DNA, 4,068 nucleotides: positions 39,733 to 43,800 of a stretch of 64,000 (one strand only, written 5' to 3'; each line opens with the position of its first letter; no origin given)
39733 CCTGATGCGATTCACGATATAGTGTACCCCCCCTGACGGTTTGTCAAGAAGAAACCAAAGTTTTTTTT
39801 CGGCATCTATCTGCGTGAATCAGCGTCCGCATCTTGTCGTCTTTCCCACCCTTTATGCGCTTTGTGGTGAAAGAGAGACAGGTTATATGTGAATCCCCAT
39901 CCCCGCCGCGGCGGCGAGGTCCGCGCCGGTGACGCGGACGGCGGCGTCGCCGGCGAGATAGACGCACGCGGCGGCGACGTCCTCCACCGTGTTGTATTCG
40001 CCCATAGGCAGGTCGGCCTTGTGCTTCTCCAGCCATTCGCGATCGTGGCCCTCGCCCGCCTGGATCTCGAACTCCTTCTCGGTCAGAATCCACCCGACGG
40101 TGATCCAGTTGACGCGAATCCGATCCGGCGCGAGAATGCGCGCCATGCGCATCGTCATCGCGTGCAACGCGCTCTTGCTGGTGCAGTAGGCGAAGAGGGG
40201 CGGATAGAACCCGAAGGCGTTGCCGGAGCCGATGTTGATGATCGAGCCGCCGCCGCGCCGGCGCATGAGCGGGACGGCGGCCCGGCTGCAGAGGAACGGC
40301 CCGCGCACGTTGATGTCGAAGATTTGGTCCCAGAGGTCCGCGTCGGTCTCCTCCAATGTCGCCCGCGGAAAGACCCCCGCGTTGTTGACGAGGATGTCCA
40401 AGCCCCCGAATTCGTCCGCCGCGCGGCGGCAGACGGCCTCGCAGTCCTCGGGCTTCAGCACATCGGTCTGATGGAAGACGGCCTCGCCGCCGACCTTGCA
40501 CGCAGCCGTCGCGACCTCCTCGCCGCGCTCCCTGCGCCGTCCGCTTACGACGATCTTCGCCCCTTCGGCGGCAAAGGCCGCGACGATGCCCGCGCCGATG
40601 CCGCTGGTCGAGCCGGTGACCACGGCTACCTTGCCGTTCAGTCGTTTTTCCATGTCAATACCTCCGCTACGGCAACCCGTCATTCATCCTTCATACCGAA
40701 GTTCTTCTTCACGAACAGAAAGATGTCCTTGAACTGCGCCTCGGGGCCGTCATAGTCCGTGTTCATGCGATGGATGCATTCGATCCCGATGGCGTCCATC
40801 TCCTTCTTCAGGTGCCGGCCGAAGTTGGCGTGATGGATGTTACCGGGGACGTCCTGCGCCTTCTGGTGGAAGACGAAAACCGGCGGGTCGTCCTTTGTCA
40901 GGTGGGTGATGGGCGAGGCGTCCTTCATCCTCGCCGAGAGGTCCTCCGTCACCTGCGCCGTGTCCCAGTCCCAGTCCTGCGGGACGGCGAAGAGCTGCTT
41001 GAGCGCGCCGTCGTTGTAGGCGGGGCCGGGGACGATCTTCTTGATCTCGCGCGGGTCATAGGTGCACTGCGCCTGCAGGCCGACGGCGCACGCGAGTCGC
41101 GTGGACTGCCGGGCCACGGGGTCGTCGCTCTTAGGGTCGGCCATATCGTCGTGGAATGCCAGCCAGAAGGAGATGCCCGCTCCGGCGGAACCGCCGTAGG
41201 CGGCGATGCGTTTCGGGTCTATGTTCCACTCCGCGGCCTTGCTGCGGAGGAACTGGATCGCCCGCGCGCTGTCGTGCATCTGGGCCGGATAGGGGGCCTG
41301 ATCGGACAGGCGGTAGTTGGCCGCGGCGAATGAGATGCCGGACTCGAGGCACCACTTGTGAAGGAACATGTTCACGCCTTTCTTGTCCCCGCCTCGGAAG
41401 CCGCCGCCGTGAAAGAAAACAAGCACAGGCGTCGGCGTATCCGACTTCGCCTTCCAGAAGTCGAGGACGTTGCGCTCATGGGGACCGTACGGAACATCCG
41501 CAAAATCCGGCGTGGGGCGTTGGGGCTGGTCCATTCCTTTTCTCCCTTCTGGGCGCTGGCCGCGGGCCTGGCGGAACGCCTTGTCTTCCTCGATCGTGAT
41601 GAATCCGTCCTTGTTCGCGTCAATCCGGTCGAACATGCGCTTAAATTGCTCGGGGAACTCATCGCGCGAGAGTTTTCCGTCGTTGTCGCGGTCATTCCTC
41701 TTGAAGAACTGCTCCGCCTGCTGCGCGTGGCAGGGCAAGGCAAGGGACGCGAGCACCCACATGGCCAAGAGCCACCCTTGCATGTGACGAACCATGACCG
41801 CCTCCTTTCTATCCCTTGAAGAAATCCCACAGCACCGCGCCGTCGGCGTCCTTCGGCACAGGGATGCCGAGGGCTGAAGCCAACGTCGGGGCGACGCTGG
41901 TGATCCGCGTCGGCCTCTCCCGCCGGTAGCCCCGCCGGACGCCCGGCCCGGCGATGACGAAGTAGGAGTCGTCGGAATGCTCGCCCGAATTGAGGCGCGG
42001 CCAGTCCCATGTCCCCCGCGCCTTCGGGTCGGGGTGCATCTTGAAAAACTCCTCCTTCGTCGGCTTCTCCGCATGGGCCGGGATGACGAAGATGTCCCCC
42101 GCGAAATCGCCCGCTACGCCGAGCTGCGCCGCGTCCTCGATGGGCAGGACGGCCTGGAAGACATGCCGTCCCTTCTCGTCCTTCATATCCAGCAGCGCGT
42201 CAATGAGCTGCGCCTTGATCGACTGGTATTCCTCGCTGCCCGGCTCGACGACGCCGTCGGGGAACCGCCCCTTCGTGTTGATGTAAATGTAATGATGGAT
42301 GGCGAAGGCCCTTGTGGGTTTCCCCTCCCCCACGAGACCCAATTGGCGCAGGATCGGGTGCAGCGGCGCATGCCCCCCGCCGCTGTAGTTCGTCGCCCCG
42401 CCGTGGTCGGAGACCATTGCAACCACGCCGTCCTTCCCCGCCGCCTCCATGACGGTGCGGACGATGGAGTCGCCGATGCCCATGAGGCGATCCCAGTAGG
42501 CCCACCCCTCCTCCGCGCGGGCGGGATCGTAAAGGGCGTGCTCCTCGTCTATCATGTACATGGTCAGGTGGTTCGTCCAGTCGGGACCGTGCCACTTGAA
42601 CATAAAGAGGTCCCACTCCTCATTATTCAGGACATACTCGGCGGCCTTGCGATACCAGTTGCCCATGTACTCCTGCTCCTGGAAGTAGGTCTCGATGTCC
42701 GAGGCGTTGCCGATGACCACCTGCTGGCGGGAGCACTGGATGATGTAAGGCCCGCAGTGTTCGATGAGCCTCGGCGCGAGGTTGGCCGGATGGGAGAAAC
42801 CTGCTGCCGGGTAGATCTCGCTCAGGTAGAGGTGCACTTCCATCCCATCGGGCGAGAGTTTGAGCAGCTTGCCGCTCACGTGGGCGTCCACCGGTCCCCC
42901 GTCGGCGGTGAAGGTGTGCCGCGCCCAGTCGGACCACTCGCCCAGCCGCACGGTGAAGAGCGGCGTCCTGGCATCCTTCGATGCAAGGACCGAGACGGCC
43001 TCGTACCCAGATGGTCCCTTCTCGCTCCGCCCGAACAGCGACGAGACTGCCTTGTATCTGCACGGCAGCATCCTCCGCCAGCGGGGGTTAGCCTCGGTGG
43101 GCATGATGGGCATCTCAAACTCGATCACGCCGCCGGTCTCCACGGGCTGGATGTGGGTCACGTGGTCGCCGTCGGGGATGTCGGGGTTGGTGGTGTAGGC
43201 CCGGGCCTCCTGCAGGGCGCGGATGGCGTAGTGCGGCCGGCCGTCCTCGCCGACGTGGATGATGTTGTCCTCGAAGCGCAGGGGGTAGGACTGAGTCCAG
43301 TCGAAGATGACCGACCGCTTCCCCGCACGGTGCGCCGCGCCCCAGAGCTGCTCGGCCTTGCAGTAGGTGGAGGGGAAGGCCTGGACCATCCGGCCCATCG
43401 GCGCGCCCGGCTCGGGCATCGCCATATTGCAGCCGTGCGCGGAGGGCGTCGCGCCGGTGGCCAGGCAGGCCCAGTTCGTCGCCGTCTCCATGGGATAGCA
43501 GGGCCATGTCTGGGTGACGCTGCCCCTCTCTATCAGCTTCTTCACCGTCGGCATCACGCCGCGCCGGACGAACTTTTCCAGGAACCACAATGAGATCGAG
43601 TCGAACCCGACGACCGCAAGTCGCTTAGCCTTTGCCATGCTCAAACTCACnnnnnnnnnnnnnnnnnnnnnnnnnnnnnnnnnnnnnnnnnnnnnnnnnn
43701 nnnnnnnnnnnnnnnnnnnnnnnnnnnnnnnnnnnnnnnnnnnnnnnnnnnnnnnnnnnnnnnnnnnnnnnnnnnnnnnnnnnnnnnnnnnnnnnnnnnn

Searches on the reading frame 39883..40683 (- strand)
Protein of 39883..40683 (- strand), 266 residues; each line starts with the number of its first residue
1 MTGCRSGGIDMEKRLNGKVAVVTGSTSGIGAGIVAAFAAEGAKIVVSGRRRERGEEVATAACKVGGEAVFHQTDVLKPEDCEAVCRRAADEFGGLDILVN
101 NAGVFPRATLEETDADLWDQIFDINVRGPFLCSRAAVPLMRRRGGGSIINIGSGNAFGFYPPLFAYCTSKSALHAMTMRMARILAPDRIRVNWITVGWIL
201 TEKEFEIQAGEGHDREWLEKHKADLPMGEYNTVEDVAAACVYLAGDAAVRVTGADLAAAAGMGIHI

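Call 32: search_protein_families(library=pfam, proteins=[window:39883-40683:-])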
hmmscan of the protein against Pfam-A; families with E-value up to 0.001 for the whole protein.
window:39883-40683:- (266 aa): 5 families
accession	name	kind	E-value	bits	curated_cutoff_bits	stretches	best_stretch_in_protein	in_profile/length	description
PF13561.12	adh_short_C2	-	5.1e-56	190.3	27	1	26-262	5-235/236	Enoyl-(Acyl carrier protein) reductase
PF00106.31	adh_short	-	1.7e-52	178.2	26.6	1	18-206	1-189/195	short chain dehydrogenase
PF23441.1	SDR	-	2.1e-10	40.8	27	1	18-252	8-247/258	SDR-like rossmann domain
PF08659.16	KR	-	1.7e-09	38.3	22.6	1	21-128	4-115/180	KR domain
PF01370.27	Epimerase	-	0.00063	19.7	20.9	0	21-119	2-89/240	NAD dependent epimerase/dehydratase family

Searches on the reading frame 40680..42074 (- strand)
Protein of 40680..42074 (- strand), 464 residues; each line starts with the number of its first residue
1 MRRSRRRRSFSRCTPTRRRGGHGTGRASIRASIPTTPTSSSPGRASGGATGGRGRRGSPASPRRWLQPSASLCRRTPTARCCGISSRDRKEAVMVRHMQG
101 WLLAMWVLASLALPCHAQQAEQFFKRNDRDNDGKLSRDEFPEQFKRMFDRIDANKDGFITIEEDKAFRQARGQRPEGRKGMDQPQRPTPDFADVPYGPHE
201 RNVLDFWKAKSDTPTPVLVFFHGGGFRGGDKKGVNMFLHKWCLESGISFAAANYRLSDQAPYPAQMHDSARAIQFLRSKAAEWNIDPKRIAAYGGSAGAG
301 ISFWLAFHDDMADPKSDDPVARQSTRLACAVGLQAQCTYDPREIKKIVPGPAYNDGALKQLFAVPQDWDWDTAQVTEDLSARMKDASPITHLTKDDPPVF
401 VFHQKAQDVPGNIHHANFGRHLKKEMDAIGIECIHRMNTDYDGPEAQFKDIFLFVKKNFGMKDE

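Call 7: search_protein_families(library=pfam, proteins=[window:40680-42074:-])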
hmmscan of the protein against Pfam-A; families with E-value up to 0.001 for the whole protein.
window:40680-42074:- (464 aa): 7 families
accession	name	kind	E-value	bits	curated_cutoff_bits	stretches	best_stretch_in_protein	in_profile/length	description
PF20434.5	BD-FAE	-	5.3e-29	101.7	26.8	1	208-406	6-199/215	BD-FAE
PF07859.19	Abhydrolase_3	-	9.4e-18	65.2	25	1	218-402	1-171/210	alpha/beta hydrolase fold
PF00036.39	EF-hand_1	-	5.7e-09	35.3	25.4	1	144-163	2-21/29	EF hand domain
PF13405.12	EF-hand_6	-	3.8e-08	32.8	25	0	121-140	3-22/30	EF-hand domain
PF13499.12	EF-hand_7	-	6.9e-08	33.2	30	0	142-171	2-33/67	EF-hand domain pair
PF13202.12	EF-hand_5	-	1.6e-07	30.9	25.9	1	145-163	2-20/25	EF hand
PF00135.34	COesterase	-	1.4e-05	24.7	27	1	208-301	96-196/515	Carboxylesterase family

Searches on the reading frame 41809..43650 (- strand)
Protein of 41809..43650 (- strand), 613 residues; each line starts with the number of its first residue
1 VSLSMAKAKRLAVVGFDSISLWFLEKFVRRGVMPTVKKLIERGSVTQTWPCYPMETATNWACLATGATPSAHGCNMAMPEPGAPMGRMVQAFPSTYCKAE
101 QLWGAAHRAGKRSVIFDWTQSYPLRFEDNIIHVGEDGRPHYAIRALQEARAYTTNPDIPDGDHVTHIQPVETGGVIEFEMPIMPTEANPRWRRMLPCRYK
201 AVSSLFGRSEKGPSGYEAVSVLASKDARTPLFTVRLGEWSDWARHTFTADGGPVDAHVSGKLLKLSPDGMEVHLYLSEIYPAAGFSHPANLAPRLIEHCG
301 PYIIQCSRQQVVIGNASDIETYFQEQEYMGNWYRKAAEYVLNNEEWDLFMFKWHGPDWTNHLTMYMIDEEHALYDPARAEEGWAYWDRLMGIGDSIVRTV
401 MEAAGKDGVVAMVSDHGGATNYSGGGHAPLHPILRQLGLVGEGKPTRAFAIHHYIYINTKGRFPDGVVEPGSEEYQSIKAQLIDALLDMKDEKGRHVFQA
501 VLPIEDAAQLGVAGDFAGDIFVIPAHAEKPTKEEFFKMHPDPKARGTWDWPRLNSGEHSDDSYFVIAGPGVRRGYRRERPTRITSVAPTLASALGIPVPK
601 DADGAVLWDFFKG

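Call 7: search_protein_families(library=pfam, proteins=[window:41809-43638:-])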
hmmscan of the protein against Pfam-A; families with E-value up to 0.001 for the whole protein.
window:41809-43638:- (609 aa): 1 family
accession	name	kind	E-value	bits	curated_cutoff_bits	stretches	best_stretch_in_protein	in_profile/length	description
PF01663.27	Phosphodiest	-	1.3e-17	64.8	23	2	8-121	2-116/342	Type I phosphodiesterase / nucleotide pyrophosphatase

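Call 9: find_related_loci(query=window:41809-43638:-, collection=genome_contigs, flank=6000)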
Query window:41809-43638:- (609 aa) in genome_contigs; peptide patterns used: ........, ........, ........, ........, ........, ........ (x = any residue, [..] = any of these).
18 stretches matched a pattern; 3 encode a relative of the query (tblastn E <= 1e-3); 3 distinct loci.
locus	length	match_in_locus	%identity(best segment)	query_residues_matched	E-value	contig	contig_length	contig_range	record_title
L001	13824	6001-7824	87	1-608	0e+0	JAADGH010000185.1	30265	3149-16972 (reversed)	MAG: Planctomycetota bacterium isolate M_MetaBat.109 contig-127_2668, whole genome shotgun sequence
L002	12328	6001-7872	66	1-607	0e+0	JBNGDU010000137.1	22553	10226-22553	MAG: Anaerolineae bacterium isolate E05-043 bin23.fa-137, whole genome shotgun sequence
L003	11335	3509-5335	67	1-608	0e+0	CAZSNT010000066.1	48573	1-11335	MAG TPA_asm: uncultured Victivallales bacterium isolate SRP167671_co1_107 genome assembly, contig: NODE_780_length_48573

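Call 17: find_encoding_contigs(protein=window:41809-43638:-, flank=6000, max_places=10)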
Protein window:41809-43638:- (609 aa): no gene with exactly this product is on record in the collection.

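Call 18: find_encoding_contigs(protein=window:41809-43650:-, flank=6000, max_places=10)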
Protein window:41809-43650:- (613 aa): no gene with exactly this product is on record in the collection.

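Call 56: find_homologous_proteins(query=window:41809-43638:-, max_evalue=1e-50)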
Query window:41809-43638:- (609 aa): 143 proteins with E <= 1e-50 among 8000 candidates; the best 120 are listed.
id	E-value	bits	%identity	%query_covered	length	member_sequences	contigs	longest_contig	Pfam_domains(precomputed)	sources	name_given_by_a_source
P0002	0.0e+0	1452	100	100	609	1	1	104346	PF01663.28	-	-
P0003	0.0e+0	1290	87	100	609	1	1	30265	PF01663.28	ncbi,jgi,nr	ncbi:MAG: hypothetical protein GXP25_18130 [Planctomycetes bacterium]|nr:hypothetical protein [Planc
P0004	0.0e+0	1039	82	87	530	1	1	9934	PF01663.28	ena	-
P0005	0.0e+0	1033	71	100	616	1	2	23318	PF01663.28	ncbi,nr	ncbi:MAG: Type I phosphodiesterase / nucleotide pyrophosphatase [candidate division BRC1 bacterium A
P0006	0.0e+0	1027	70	100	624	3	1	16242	PF01663.28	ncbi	-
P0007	0.0e+0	1014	69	100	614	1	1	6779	PF01663.28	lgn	-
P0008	3.6e-296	1002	69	100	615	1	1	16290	PF01663.28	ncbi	-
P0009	2.8e-295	999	68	100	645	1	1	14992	PF01663.28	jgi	jgi:predicted AlkP superfamily phosphohydrolase/phosphomutase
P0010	2.1e-293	993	68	99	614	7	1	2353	PF01663.28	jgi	-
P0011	4.6e-292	988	68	100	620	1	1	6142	PF01663.28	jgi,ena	-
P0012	7.9e-292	987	67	100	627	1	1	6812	PF01663.28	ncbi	-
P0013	2.4e-288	976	67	100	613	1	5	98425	PF01663.28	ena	-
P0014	2.0e-287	973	66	100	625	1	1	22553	PF01663.28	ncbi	ncbi:MAG: alkaline phosphatase family protein [Anaerolineae bacterium]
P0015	1.4e-281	954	67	100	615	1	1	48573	PF01663.28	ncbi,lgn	-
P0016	5.9e-266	902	62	99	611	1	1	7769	PF01663.28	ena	-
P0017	8.9e-258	875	70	87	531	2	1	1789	PF01663.28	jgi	-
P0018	2.4e-251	854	67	88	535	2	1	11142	PF01663.28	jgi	-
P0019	1.5e-242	825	59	100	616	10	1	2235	PF01663.28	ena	-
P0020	4.3e-242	823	59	100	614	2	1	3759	PF01663.28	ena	-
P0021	8.0e-241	819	58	100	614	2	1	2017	PF01663.28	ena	-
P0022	1.6e-239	815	58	100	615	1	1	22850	PF01663.28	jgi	-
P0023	3.2e-238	810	58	100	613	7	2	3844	PF01663.28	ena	-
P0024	3.6e-238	810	57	100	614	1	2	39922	PF01663.28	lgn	-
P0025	1.7e-237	808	58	100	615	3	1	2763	PF01663.28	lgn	-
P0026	4.9e-237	806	58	100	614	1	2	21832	PF01663.28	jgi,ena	-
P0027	8.4e-236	802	57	100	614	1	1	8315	PF01663.28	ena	-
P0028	2.0e-235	801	57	100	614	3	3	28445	PF01663.28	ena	-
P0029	4.0e-235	800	58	100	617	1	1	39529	PF01663.28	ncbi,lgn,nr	ncbi:MAG: alkaline phosphatase family protein [Kiritimatiellae bacterium]|nr:alkaline phosphatase fa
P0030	4.7e-234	797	58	100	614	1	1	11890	PF01663.28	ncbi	-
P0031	9.2e-234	796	58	100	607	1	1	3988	PF01663.28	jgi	jgi:predicted AlkP superfamily phosphohydrolase/phosphomutase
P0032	4.1e-233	793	56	100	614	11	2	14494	PF01663.28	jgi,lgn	jgi:predicted AlkP superfamily phosphohydrolase/phosphomutase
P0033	6.6e-233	793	57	100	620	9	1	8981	PF01663.28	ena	-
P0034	1.1e-232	792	57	99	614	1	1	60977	PF01663.28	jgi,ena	-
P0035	3.2e-232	791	57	100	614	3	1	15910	PF01663.28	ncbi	-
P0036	3.8e-232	790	57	100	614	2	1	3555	PF01663.28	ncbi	ncbi:MAG: alkaline phosphatase family protein [Candidatus Poribacteria bacterium]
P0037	3.9e-232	790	57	100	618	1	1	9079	PF01663.28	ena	-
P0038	2.1e-231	788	57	100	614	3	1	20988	PF01663.28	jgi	jgi:predicted AlkP superfamily phosphohydrolase/phosphomutase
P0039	3.7e-229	780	56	100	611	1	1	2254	PF01663.28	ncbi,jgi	-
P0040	4.7e-229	780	56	100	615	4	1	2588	PF01663.28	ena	-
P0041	3.5e-227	774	57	99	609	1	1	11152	PF01663.28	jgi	-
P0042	8.6e-227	773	56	100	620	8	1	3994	PF01663.28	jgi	jgi:predicted AlkP superfamily phosphohydrolase/phosphomutase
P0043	9.7e-227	772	67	80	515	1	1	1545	PF01663.28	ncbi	ncbi:MAG: alkaline phosphatase family protein, partial [Anaerolineae bacterium]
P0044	1.4e-226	772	58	100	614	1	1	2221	PF01663.28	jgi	-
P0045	7.8e-226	769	56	100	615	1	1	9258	PF01663.28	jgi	-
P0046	1.4e-225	769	57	100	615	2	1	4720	PF01663.28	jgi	jgi:predicted AlkP superfamily phosphohydrolase/phosphomutase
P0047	2.3e-225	768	56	100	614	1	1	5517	PF01663.28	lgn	-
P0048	4.5e-225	767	57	99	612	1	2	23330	PF01663.28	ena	-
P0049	1.4e-224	765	58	100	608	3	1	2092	PF01663.28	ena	-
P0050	1.9e-224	765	56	100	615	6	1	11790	PF01663.28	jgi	jgi:predicted AlkP superfamily phosphohydrolase/phosphomutase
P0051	4.2e-224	764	56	100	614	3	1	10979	PF01663.28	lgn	-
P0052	9.0e-224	763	58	100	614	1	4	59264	PF01663.28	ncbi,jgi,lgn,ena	-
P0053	1.7e-223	762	57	100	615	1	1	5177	PF01663.28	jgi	-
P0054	6.8e-223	760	57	100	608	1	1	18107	PF01663.28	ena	-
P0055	7.9e-223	760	58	100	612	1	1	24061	PF01663.28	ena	-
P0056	1.5e-222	759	56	100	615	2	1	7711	PF01663.28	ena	-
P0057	1.7e-222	758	56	100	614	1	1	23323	PF01663.28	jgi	jgi:predicted AlkP superfamily phosphohydrolase/phosphomutase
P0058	3.7e-222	757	57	100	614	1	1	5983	PF01663.28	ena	-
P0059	3.8e-222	757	56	100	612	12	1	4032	PF01663.28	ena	-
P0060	1.0e-221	756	56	100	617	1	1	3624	PF01663.28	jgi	jgi:predicted AlkP superfamily phosphohydrolase/phosphomutase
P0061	1.8e-221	755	57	100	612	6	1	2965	PF01663.28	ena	-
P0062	2.2e-221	755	56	100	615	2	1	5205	PF01663.28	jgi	jgi:predicted AlkP superfamily phosphohydrolase/phosphomutase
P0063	1.4e-220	752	57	100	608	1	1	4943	PF01663.28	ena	-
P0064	2.0e-220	752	56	100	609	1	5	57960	PF01663.28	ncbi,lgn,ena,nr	ncbi:MAG TPA: alkaline phosphatase family protein [Armatimonadota bacterium]|nr:alkaline phosphatase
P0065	2.2e-220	751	57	100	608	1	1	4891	PF01663.28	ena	-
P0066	4.7e-220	750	55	100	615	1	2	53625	PF01663.28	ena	-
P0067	6.0e-220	750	56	100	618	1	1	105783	PF01663.28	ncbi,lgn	-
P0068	7.1e-220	750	56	100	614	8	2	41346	PF01663.28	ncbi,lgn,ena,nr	ncbi:MAG: alkaline phosphatase family protein [Anaerolineae bacterium]|nr:alkaline phosphatase famil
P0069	1.4e-219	749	55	100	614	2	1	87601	PF01663.28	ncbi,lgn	-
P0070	1.8e-219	748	56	99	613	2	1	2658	PF01663.28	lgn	-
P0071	2.4e-219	748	54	100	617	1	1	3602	PF01663.28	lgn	-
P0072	2.6e-219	748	55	100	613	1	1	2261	PF01663.28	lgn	-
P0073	7.3e-217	740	55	100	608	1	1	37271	PF01663.28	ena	-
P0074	1.0e-216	739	54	100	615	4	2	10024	PF01663.28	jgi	-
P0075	2.4e-216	738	56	100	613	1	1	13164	PF01663.28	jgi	-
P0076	9.7e-215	733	54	100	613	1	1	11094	PF01663.28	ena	-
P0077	3.1e-214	731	55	100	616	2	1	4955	PF01663.28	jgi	-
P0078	8.0e-214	730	54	99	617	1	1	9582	PF01663.28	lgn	-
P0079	8.8e-214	730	56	100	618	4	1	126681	PF01663.28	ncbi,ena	-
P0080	1.1e-212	726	55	100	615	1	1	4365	PF01663.28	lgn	-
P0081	1.5e-212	726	56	100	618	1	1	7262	PF01663.28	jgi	jgi:predicted AlkP superfamily phosphohydrolase/phosphomutase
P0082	3.7e-211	721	54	100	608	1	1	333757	PF01663.28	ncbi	-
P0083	2.1e-209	715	55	100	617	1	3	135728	PF01663.28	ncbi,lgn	-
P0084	2.9e-209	715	54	100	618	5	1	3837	PF01663.28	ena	-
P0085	1.7e-208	712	53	99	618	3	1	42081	PF01663.28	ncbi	ncbi:MAG: alkaline phosphatase family protein [Candidatus Brocadiia bacterium]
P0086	9.1e-207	706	58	88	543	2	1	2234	PF01663.28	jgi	jgi:predicted AlkP superfamily phosphohydrolase/phosphomutase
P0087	1.9e-206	705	53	99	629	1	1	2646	PF01663.28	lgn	-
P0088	2.9e-206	705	53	99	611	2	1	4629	PF01663.28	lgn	-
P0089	5.9e-206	704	53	99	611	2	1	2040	PF01663.28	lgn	-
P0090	6.8e-206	704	53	100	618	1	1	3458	PF01663.28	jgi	-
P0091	6.8e-206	704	53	99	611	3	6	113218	PF01663.28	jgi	jgi:predicted AlkP superfamily phosphohydrolase/phosphomutase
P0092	6.4e-205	700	53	99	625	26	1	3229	PF01663.28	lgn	-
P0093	6.5e-205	700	53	100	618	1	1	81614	PF01663.28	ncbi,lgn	-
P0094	1.9e-203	695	72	67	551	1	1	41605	PF01663.28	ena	-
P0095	2.4e-203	695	54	100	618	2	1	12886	PF01663.28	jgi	jgi:predicted AlkP superfamily phosphohydrolase/phosphomutase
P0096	1.0e-195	670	51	100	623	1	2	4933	PF01663.28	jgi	jgi:predicted AlkP superfamily phosphohydrolase/phosphomutase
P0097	3.1e-193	662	65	71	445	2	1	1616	PF01663.28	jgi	jgi:predicted AlkP superfamily phosphohydrolase/phosphomutase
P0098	2.6e-192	659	50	99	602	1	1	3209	PF01663.28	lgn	-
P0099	3.0e-192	658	54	88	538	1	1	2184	PF01663.28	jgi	jgi:hypothetical protein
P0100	7.6e-192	657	55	92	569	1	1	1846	PF01663.28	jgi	jgi:predicted AlkP superfamily phosphohydrolase/phosphomutase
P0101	4.4e-190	651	50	100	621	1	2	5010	PF01663.28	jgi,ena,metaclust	metaclust:\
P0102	1.5e-186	640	50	99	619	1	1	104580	PF01663.28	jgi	jgi:predicted AlkP superfamily phosphohydrolase/phosphomutase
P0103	8.3e-182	624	49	99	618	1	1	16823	PF01663.28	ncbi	-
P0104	9.9e-176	604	47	99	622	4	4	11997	PF01663.28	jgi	jgi:predicted AlkP superfamily phosphohydrolase/phosphomutase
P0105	9.5e-175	601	46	99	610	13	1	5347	PF01663.28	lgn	-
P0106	4.1e-173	595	47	100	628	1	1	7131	PF01663.28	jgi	-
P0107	4.8e-169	582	59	72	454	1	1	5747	PF01663.28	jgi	-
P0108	1.1e-168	581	46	99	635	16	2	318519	PF01663.28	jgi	-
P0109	1.3e-168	580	46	100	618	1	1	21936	PF01663.28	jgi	-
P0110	4.8e-168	579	60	41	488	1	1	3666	PF01663.28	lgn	-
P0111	6.7e-166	571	45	99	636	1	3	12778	PF01663.28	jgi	jgi:predicted AlkP superfamily phosphohydrolase/phosphomutase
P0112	1.2e-165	571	46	99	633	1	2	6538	PF01663.28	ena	-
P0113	2.7e-165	569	46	99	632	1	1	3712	PF01663.28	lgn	-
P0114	7.3e-165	568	46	100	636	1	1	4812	PF01663.28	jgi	jgi:predicted AlkP superfamily phosphohydrolase/phosphomutase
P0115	1.2e-163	564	44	100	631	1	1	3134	PF01663.28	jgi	jgi:predicted AlkP superfamily phosphohydrolase/phosphomutase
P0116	1.6e-163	564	45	99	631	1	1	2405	PF01663.28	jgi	jgi:predicted AlkP superfamily phosphohydrolase/phosphomutase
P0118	4.6e-157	542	43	100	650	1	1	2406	PF01663.28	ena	-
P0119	8.5e-157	541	44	99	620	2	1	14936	PF01663.28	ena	-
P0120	2.2e-156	540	49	89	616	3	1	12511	PF01663.28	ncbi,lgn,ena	-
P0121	9.2e-156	538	59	67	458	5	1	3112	PF01663.28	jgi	jgi:hypothetical protein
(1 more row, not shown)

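Call 57: find_encoding_contigs(protein=P0004, flank=8000, max_places=4)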
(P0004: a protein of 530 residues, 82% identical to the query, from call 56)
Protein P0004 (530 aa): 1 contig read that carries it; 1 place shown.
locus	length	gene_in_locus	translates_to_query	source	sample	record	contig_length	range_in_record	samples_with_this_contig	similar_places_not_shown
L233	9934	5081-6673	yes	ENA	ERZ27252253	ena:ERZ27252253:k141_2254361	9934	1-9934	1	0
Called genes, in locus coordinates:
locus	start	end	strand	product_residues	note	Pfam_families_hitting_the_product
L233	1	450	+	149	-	?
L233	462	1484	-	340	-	PF02931:Neur_chan_LBD, PF02932:Neur_chan_memb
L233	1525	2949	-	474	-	PF00501:AMP-binding (weak), PF27533:CapK_C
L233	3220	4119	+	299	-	PF05853:BKACE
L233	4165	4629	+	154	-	PF00583:Acetyltransf_1, PF13508:Acetyltransf_7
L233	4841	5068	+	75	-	PF01663:Phosphodiest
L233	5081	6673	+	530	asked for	PF01663:Phosphodiest (faint)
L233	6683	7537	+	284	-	PF13513:HEAT_EZ (faint), PF13646:HEAT_2 (weak), PF02985:HEAT (faint), PF13646:HEAT_2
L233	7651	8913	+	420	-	-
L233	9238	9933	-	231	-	?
